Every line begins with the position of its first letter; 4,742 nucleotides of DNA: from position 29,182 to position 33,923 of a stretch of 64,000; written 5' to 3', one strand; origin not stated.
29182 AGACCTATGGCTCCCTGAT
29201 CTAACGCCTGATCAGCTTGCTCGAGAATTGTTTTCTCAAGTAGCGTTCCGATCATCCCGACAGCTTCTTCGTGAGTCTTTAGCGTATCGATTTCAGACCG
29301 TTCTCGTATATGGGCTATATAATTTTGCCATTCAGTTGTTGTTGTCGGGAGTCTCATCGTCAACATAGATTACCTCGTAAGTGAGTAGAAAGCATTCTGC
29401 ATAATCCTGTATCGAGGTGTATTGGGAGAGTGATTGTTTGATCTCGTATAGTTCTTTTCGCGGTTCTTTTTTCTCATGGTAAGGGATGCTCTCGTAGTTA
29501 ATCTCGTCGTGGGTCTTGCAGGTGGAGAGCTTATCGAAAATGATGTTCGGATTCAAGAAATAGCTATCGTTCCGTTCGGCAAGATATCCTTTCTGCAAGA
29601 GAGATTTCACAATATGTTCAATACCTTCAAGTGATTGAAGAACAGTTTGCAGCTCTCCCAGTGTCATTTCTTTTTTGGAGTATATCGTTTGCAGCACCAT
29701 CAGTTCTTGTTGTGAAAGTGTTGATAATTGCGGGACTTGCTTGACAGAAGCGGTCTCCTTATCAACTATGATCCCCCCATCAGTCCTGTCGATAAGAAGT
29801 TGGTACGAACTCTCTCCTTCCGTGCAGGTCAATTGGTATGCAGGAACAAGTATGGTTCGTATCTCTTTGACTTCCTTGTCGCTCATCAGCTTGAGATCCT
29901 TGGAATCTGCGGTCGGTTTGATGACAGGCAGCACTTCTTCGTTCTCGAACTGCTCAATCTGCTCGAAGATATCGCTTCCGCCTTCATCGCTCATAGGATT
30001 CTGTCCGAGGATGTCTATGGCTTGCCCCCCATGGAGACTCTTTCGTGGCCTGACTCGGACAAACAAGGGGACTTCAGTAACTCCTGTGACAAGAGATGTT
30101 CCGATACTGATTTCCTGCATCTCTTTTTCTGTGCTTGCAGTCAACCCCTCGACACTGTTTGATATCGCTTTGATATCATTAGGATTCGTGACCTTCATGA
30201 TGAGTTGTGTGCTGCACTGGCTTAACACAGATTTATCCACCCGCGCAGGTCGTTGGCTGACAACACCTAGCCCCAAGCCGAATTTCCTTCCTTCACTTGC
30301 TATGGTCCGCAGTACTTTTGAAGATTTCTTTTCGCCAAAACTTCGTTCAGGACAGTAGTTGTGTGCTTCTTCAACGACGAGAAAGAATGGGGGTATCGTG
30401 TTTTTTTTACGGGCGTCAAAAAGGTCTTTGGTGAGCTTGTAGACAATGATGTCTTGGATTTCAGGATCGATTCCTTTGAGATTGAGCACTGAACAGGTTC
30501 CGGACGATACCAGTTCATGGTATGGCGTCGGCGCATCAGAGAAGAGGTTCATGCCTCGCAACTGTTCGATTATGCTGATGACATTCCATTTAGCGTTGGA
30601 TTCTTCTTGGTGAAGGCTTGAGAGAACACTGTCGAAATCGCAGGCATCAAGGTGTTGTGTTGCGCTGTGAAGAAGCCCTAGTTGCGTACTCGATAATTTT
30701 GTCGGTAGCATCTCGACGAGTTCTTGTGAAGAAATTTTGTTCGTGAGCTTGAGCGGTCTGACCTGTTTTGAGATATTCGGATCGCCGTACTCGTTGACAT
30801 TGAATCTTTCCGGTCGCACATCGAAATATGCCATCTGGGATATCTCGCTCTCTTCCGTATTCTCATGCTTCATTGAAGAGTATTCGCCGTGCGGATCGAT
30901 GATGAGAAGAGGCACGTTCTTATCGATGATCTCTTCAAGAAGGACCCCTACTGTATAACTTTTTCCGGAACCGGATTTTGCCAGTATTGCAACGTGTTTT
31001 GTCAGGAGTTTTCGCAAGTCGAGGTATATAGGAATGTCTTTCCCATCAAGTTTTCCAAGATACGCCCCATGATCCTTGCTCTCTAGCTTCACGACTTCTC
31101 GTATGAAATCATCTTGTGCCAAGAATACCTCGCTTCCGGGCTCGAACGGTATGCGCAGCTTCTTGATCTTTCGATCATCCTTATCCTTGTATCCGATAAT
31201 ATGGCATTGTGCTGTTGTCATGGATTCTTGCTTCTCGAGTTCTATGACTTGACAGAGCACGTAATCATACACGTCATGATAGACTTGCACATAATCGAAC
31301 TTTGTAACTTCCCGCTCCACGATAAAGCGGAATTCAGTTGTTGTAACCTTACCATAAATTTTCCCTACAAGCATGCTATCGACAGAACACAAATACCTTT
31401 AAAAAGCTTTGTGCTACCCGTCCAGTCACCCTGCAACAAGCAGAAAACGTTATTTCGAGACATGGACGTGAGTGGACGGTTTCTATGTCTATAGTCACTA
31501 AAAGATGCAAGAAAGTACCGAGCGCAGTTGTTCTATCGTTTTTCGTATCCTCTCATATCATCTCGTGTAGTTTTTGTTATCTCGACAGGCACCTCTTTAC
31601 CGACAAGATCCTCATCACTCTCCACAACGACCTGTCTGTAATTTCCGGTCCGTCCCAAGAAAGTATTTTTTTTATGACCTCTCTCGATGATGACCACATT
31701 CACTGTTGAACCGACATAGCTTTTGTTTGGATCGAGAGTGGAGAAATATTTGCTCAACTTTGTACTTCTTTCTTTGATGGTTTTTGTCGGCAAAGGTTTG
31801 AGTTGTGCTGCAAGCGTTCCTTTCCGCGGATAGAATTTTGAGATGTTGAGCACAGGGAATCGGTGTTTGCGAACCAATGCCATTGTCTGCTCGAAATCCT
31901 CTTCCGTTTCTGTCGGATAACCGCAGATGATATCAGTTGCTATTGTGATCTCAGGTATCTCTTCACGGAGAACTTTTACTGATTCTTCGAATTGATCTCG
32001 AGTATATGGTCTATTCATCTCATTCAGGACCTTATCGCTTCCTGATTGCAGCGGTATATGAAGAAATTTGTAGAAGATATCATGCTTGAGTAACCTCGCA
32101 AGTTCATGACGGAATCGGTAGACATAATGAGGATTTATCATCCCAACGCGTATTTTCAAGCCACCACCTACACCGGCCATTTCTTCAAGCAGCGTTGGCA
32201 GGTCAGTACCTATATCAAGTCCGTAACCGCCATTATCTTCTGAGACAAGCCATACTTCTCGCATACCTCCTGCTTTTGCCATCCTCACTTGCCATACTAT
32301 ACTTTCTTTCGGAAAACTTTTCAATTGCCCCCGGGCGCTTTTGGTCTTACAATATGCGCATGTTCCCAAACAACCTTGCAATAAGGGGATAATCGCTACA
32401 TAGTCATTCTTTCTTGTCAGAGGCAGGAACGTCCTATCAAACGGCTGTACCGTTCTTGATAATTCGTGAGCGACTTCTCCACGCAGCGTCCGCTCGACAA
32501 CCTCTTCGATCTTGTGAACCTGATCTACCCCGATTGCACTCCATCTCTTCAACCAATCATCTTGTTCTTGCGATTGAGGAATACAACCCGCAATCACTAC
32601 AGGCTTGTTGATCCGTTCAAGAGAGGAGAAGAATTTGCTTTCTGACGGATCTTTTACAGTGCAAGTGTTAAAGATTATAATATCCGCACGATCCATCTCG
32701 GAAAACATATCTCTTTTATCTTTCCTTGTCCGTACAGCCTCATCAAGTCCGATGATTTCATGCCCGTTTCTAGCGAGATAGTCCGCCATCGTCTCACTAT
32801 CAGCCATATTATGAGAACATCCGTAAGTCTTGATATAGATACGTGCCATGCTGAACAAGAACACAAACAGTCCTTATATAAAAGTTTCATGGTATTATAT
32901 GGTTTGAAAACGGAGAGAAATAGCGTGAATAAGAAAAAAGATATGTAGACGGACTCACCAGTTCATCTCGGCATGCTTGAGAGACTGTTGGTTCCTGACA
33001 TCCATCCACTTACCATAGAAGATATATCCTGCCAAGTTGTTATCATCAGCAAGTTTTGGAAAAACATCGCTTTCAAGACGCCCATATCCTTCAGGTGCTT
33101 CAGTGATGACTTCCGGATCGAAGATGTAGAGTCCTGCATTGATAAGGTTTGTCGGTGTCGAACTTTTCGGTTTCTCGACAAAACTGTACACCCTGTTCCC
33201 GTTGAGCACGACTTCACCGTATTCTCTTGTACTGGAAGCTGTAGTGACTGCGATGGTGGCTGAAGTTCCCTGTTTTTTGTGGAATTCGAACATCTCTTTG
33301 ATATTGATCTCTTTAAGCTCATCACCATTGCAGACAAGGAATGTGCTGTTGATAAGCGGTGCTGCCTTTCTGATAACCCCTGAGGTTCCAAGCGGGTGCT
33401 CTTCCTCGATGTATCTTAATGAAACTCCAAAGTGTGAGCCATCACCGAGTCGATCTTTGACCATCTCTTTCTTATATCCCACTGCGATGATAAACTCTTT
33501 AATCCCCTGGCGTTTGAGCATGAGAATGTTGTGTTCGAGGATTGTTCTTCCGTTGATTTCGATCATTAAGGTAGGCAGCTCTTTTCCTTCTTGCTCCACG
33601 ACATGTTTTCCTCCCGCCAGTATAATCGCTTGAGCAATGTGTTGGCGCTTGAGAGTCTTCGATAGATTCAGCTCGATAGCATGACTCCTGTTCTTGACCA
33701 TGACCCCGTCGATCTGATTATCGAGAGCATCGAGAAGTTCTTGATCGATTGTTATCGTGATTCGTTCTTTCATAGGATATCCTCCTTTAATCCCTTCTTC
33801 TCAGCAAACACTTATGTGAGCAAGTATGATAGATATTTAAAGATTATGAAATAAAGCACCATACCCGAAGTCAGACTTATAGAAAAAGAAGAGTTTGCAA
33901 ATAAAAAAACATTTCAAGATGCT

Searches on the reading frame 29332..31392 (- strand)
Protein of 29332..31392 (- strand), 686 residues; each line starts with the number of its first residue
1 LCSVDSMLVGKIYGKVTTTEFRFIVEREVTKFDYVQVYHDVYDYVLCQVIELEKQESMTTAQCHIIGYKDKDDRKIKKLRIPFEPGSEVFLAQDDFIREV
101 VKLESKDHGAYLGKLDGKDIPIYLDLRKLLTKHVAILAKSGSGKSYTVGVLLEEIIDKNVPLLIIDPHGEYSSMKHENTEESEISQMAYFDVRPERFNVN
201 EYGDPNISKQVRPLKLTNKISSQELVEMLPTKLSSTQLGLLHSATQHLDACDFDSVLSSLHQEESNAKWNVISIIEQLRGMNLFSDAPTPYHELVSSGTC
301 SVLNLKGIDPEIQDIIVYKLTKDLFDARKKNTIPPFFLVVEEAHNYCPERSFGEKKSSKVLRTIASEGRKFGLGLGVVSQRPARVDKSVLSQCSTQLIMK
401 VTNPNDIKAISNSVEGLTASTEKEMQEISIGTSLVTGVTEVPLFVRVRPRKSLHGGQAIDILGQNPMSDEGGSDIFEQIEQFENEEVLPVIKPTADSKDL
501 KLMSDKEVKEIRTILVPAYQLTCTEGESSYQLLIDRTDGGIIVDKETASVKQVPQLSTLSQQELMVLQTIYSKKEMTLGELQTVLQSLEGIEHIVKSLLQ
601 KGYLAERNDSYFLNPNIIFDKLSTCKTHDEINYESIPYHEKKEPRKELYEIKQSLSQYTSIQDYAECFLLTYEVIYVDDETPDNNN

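Call 94: search_protein_families(library=pfam, proteins=[window:29332-31392:-], max_evalue=0.00001)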
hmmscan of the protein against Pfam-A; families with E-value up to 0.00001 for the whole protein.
window:29332-31392:- (686 aa): 1 family
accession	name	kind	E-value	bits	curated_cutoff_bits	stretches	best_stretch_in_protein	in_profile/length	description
PF01935.23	DUF87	-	4.9e-33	115.5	23.2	1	111-323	2-219/220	Helicase HerA, central domain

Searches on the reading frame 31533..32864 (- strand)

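Call 94: search_protein_families(library=pfam, proteins=[window:31533-32864:-], max_evalue=0.00001)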
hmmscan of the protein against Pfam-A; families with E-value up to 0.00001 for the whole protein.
window:31533-32864:- (443 aa): 3 families
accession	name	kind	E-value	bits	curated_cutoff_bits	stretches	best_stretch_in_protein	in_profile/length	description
PF04055.27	Radical_SAM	-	1.6e-20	74.3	29.5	1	160-330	2-165/166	Radical SAM superfamily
PF00919.26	UPF0004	-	1e-16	61.2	27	1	8-101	1-84/98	Uncharacterized protein family UPF0004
PF01938.26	TRAM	-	5.6e-09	36.2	21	1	381-438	1-57/61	TRAM domain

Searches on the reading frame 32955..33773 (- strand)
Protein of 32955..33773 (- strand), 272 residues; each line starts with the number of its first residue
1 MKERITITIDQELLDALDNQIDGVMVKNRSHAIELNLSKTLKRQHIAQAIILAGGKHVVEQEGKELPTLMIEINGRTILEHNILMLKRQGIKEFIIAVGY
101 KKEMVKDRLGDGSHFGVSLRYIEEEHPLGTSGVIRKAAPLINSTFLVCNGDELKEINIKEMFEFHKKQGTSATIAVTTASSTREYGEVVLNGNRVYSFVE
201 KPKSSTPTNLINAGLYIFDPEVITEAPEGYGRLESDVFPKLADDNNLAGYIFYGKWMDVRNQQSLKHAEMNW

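Call 94: search_protein_families(library=pfam, proteins=[window:32955-33773:-], max_evalue=0.00001)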
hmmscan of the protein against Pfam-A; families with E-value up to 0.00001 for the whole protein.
window:32955-33773:- (272 aa): 1 family
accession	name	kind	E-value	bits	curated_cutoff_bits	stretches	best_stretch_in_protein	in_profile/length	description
PF00483.29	NTP_transferase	-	4.9e-33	115.2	21.2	1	49-270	2-240/245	Nucleotidyl transferase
